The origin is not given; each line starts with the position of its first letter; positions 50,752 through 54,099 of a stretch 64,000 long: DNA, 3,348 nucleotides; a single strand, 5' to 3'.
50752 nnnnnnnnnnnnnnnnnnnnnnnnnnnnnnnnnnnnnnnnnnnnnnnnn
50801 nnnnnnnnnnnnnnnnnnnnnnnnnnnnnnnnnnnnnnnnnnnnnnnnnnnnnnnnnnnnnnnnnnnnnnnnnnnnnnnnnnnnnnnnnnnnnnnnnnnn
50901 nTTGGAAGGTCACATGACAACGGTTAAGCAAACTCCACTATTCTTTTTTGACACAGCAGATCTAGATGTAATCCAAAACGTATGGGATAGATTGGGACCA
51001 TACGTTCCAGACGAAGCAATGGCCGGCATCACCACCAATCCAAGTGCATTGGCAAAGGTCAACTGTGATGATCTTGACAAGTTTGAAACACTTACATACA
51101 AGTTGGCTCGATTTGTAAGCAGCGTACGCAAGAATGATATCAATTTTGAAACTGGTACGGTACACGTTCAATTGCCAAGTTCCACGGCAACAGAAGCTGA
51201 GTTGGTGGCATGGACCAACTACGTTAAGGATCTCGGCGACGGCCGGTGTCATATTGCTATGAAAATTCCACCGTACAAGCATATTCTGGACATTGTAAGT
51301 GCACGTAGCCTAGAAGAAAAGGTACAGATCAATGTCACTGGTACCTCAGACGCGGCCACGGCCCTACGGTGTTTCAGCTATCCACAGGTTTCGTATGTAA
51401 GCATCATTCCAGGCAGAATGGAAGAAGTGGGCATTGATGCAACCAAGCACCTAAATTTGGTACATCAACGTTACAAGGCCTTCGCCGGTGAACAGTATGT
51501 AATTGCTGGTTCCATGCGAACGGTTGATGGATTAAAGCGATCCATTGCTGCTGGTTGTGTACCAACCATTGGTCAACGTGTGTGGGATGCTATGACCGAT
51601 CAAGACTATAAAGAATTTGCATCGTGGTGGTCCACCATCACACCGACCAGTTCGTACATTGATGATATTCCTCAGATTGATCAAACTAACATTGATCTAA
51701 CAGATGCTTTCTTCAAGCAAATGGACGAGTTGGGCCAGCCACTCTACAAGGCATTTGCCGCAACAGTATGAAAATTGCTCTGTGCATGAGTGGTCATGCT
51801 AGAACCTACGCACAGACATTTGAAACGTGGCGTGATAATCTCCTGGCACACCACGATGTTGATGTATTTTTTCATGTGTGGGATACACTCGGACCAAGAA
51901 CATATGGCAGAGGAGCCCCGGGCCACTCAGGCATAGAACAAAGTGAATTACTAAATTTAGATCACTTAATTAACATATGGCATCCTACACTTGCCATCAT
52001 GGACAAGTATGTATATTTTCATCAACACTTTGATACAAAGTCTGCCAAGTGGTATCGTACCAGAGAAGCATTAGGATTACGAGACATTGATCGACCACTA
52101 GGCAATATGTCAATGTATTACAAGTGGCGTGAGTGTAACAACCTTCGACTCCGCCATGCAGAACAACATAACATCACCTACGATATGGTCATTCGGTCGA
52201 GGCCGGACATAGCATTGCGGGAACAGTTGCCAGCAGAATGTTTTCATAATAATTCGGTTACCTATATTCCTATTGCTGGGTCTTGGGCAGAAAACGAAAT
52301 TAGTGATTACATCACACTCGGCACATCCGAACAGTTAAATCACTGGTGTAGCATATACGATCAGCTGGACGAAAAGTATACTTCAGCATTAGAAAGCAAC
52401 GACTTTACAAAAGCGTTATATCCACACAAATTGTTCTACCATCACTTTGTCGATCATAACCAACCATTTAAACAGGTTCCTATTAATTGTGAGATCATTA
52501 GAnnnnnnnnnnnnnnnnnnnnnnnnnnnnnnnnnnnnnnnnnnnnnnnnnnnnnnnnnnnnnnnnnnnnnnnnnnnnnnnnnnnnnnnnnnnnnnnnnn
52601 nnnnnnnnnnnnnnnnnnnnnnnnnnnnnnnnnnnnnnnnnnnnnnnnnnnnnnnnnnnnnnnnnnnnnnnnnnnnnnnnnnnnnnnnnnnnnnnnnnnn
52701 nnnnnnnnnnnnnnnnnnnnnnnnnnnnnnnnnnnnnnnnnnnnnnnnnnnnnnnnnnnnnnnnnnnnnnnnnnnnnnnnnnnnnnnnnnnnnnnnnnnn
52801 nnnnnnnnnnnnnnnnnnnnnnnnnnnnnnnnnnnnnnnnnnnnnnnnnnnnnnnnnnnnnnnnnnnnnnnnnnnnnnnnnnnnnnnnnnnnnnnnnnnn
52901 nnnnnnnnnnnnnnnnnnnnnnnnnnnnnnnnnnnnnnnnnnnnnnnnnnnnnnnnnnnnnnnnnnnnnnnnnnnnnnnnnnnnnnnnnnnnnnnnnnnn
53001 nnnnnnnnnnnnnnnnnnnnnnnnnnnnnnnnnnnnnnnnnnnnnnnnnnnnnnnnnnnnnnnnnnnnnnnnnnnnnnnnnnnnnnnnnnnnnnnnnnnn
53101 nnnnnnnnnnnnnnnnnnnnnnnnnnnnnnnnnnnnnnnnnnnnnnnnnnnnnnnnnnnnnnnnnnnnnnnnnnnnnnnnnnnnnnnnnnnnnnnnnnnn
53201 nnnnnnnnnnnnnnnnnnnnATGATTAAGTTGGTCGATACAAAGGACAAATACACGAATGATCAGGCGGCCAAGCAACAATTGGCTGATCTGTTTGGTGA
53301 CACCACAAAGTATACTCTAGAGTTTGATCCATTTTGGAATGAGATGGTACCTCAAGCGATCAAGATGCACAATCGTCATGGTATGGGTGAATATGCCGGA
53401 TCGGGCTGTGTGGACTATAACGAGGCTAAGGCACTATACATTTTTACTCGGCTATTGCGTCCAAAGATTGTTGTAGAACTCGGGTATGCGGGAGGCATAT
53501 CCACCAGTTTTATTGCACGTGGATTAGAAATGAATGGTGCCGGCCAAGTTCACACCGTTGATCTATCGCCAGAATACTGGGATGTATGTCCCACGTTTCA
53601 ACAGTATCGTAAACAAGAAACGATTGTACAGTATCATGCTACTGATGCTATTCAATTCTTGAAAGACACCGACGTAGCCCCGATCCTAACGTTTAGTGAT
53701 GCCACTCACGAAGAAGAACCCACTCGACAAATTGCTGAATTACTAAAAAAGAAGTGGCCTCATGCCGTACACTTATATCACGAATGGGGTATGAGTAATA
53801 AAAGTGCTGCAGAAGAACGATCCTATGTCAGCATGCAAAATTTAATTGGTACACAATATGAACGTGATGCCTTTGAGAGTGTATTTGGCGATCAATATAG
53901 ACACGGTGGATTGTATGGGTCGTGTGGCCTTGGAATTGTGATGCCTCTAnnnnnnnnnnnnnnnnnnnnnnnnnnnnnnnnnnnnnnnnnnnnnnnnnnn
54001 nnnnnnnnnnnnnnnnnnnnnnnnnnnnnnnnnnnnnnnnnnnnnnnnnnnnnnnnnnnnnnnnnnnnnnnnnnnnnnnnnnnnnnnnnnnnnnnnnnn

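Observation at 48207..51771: RibB + anomeric-type kinase + LicC-like nucleotidyltransferase + HAD phosphatase + transaldolase: candidate pathway to a novel nucleotide-activated C4/C5 donor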

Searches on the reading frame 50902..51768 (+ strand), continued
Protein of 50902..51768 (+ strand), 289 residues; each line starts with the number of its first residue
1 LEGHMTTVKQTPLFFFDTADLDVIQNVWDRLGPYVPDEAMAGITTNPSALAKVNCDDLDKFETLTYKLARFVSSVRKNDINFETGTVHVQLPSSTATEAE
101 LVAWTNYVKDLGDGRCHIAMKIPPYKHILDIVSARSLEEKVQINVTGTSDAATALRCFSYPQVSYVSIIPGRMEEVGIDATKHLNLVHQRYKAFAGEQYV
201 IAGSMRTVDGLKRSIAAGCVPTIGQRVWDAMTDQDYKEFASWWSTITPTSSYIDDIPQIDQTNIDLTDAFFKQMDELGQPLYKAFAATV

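Call 71: predict_structure(alignment_id=A4)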
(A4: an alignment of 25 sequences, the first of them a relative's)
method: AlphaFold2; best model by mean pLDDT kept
length: 285 residues; sequences in the alignment: 25
mean_pLDDT: 90.9   pTM: 0.89
mean pLDDT of the five models: 90.9, 90.5, 90.3, 90.2, 90.0
residues with pLDDT >= 90: 227; 70-90: 36; 50-70: 21; < 50: 1
segments of 3 or more residues with pLDDT < 50: none
pLDDT, mean of each block of 10 residues (from residue 1): 71 97 97 94 96 97 97 72 93 94 95 95 96 96 95 94 94 92 76 84 91 92 95 93 66 91 96 96 90
secondary structure, 60 per line:
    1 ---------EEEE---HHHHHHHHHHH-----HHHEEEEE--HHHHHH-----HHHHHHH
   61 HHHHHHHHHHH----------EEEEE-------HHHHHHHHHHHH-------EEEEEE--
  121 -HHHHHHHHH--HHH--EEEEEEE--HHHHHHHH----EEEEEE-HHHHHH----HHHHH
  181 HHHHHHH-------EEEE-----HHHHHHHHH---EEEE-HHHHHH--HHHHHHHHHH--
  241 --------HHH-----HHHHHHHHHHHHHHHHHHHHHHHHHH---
elements in order: E10-13 H17-27 E36-40 H43-48 H54-71 E82-86 H94-105 E113-118 H122-130 E138-144 H147-154 E159-164 H166-171 H176-187 E195-198 H204-212 E216-219 H221-226 H229-238 H257-282

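Call 73: fold_search(model_id=the predicted structure, library=pdb)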
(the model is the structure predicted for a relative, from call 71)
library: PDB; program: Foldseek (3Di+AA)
matches with E <= 10: 1494; with E <= 0.001: 118
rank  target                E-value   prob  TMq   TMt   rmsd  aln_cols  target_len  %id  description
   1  8c4i_B                6.9e-11  1.00  0.61  0.77   7.8       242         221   21  Ligand-free Crystal Structure of the decameric Sulfofructose Transaldolase BmSF-TAL (released 2023-02-22)
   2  8c4i_A                2.0e-10  1.00  0.60  0.77  12.0       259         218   19  Ligand-free Crystal Structure of the decameric Sulfofructose Transaldolase BmSF-TAL (released 2023-02-22)
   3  8c4i_C                3.0e-10  1.00  0.61  0.77   5.8       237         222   21  Ligand-free Crystal Structure of the decameric Sulfofructose Transaldolase BmSF-TAL (released 2023-02-22)
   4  8c4i_E                3.2e-10  1.00  0.61  0.78   5.8       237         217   21  Ligand-free Crystal Structure of the decameric Sulfofructose Transaldolase BmSF-TAL (released 2023-02-22)
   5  2cwn_B                3.6e-10  1.00  0.63  0.58   7.3       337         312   17  Crystal structure of mouse transaldolase (released 2005-12-22)
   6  8c4i_D                4.3e-10  1.00  0.60  0.77  12.0       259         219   19  Ligand-free Crystal Structure of the decameric Sulfofructose Transaldolase BmSF-TAL (released 2023-02-22)
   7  9v4b_A                9.3e-10  1.00  0.62  0.79   5.4       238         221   19  Selective Production of Versatile L-Glyceraldehyde from C1 and/or C2 aldehydes (released 2025-11-12)
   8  3te9_A                1.0e-09  1.00  0.61  0.56   9.4       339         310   15  1.8 Angstrom Resolution Crystal Structure of K135M Mutant of Transaldolase B (TalA) from Francisella tularensis in Com (released 2011-08-24)
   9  9v4b_B                1.2e-09  1.00  0.63  0.78   5.4       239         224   19  Selective Production of Versatile L-Glyceraldehyde from C1 and/or C2 aldehydes (released 2025-11-12)
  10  2cwn_A                1.2e-09  1.00  0.64  0.58   5.8       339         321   17  Crystal structure of mouse transaldolase (released 2005-12-22)
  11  3cq0_A                1.3e-09  1.00  0.64  0.57   7.9       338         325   16  Crystal Structure of TAL2_YEAST (released 2009-04-07)
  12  4xz9_C                1.8e-09  1.00  0.62  0.77   4.4       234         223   21  Transaldolase variant E60Q/F132Y from T. acidophilum in complex with DHA Schiff base and G3P (released 2015-09-30)
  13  1vpx_G                1.8e-09  1.00  0.61  0.78   5.5       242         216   20  Crystal structure of Transaldolase (EC 2.2.1.2) (TM0295) from Thermotoga maritima at 2.40 A resolution (released 2004-12-07)
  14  3upb_A                1.8e-09  1.00  0.61  0.57   9.5       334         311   16  1.5 Angstrom Resolution Crystal Structure of Transaldolase from Francisella tularensis in Covalent Complex with Arabin (released 2011-11-30)
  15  3r8r_I                2.0e-09  1.00  0.59  0.79   5.6       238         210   25  Transaldolase from Bacillus subtilis (released 2012-02-08)
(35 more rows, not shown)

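Call 75: search_protein_families(library=pfam, proteins=[L054:10798-11748:+, L054:11748-12638:+, L054:12638-13333:+, L054:6409-7200:+, L054:5744-6406:+, L054:5028-5735:+, L054:3898-5028:+, L054:3096-3881:+], max_evalue=0.01)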
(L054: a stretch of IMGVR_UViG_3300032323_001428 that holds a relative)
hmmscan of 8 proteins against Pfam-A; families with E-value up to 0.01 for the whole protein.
L054:10798-11748:+ (317 aa): 1 family
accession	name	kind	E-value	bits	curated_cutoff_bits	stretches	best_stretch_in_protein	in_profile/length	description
PF00534.26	Glycos_transf_1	-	0.0033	17.4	26.4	0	215-286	84-152/172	Glycosyl transferases group 1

L054:11748-12638:+ (297 aa): 11 families
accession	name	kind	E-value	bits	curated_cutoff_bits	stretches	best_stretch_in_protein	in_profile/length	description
PF01370.27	Epimerase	-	3.6e-57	194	20.9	1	4-240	2-240/240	NAD dependent epimerase/dehydratase family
PF16363.11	GDP_Man_Dehyd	-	1.3e-51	176.5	27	1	4-295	1-330/332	GDP-mannose 4,6 dehydratase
PF01073.25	3Beta_HSD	-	2.6e-25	89.5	22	1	4-226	1-231/280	3-beta hydroxysteroid dehydrogenase/isomerase family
PF02719.21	Polysacc_synt_2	-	2.4e-18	66.8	20.2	1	4-254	2-243/293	Polysaccharide biosynthesis protein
PF07993.18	NAD_binding_4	-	5.1e-14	52.5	20.1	1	59-218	81-256/258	Male sterility protein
PF04321.23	RmlD_sub_bind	-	5.7e-14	52.3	27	1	1-258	1-231/287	RmlD substrate binding domain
PF13460.12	NAD_binding_10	-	2.1e-08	34.7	27.2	1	7-150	1-130/184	NAD(P)H-binding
PF05368.20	NmrA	-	1.4e-06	28.6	27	1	4-117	6-107/298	NmrA-like family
PF03435.24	Sacchrp_dh_NADP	-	0.0014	19.4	25.1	1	8-77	5-79/129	Saccharopine dehydrogenase NADP binding domain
PF00106.31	adh_short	-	0.0053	16.7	26.6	0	4-66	4-70/195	short chain dehydrogenase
PF03686.19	UPF0146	-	0.0078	16.6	26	0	46-95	52-99/129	Uncharacterised protein family (UPF0146)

L054:12638-13333:+ (232 aa): 0 families

L054:6409-7200:+ (264 aa): 0 families

L054:5744-6406:+ (221 aa): 0 families

L054:5028-5735:+ (236 aa): 1 family
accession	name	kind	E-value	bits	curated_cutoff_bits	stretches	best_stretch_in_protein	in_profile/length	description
PF25072.1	DUF7796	-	9.8e-06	25.1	27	1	2-158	5-154/346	Domain of unknown function (DUF7796)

L054:3898-5028:+ (377 aa): 5 families
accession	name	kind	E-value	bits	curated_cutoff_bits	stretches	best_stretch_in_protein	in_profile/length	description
PF13489.12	Methyltransf_23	-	9e-10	39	27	1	101-238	20-163/164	Methyltransferase domain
PF08241.18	Methyltransf_11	-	2.7e-05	25.2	21.2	1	127-194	25-94/95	Methyltransferase domain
PF13847.12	Methyltransf_31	-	3.2e-05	24.1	27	1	138-204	49-118/145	Methyltransferase domain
PF08242.18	Methyltransf_12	-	0.00012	23.2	30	1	108-192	1-97/98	Methyltransferase domain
PF13649.12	Methyltransf_25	-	0.0012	19.9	27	1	107-191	1-97/97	Methyltransferase domain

L054:3096-3881:+ (262 aa): 3 families
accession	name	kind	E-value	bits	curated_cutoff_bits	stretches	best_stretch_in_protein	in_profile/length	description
PF01370.27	Epimerase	-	3.8e-18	66.2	20.9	1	2-210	1-240/240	NAD dependent epimerase/dehydratase family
PF16363.11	GDP_Man_Dehyd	-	3.8e-06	27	27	1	33-236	68-275/332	GDP-mannose 4,6 dehydratase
PF04321.23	RmlD_sub_bind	-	0.0011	18.5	27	1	84-146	93-155/287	RmlD substrate binding domain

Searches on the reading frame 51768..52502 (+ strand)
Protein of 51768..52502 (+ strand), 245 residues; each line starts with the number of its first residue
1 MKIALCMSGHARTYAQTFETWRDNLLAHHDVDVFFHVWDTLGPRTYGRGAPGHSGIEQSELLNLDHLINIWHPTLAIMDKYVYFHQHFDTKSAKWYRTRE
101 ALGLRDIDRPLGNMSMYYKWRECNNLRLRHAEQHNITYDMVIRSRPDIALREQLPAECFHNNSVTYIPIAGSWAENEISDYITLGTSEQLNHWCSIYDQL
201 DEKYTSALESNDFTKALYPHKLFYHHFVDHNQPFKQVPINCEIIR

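Call 4: search_protein_families(library=pfam, proteins=[window:51768-52502:+], max_evalue=0.01)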
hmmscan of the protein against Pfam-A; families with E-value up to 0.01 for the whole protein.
window:51768-52502:+ (245 aa): 1 family
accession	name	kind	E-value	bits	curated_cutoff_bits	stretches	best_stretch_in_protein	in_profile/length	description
PF25072.1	DUF7796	-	7.9e-06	25.4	27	1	122-212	101-191/346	Domain of unknown function (DUF7796)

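Call 5: search_protein_families(library=ncbifam, proteins=[window:51768-52502:+], max_evalue=0.01)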
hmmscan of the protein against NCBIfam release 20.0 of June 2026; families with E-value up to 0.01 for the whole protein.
window:51768-52502:+ (245 aa): 0 families

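Call 7: search_protein_families(library=phrogs, proteins=[window:51768-52502:+], max_evalue=0.001)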
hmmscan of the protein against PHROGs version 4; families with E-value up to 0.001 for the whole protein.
window:51768-52502:+ (245 aa): 1 family
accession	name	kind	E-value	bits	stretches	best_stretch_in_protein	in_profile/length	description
phrog_13607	-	unknown function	1.3e-20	75.4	1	1-226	1-224/239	-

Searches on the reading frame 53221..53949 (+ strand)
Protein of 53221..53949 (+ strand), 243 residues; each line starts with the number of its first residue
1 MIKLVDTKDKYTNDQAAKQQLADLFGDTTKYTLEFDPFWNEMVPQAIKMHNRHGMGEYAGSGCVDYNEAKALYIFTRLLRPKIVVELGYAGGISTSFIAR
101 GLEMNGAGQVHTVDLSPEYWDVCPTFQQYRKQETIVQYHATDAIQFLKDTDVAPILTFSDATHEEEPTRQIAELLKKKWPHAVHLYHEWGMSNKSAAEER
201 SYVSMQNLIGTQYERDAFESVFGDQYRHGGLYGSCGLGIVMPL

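Call 4: search_protein_families(library=pfam, proteins=[window:53221-53949:+], max_evalue=0.01)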
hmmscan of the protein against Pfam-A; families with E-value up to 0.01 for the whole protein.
window:53221-53949:+ (243 aa): 2 families
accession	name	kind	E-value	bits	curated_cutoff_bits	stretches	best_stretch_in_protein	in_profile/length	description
PF13578.12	Methyltransf_24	-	8.9e-09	36.6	26.3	1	85-178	1-93/105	Methyltransferase domain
PF01596.23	Methyltransf_3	-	0.0082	15.9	22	0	64-149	28-111/204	O-methyltransferase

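Call 5: search_protein_families(library=ncbifam, proteins=[window:53221-53949:+], max_evalue=0.01)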
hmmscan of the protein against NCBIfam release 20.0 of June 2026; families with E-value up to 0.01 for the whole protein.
window:53221-53949:+ (243 aa): 0 families

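Call 7: search_protein_families(library=phrogs, proteins=[window:53221-53949:+], max_evalue=0.001)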
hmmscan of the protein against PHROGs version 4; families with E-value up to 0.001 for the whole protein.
window:53221-53949:+ (243 aa): 0 families
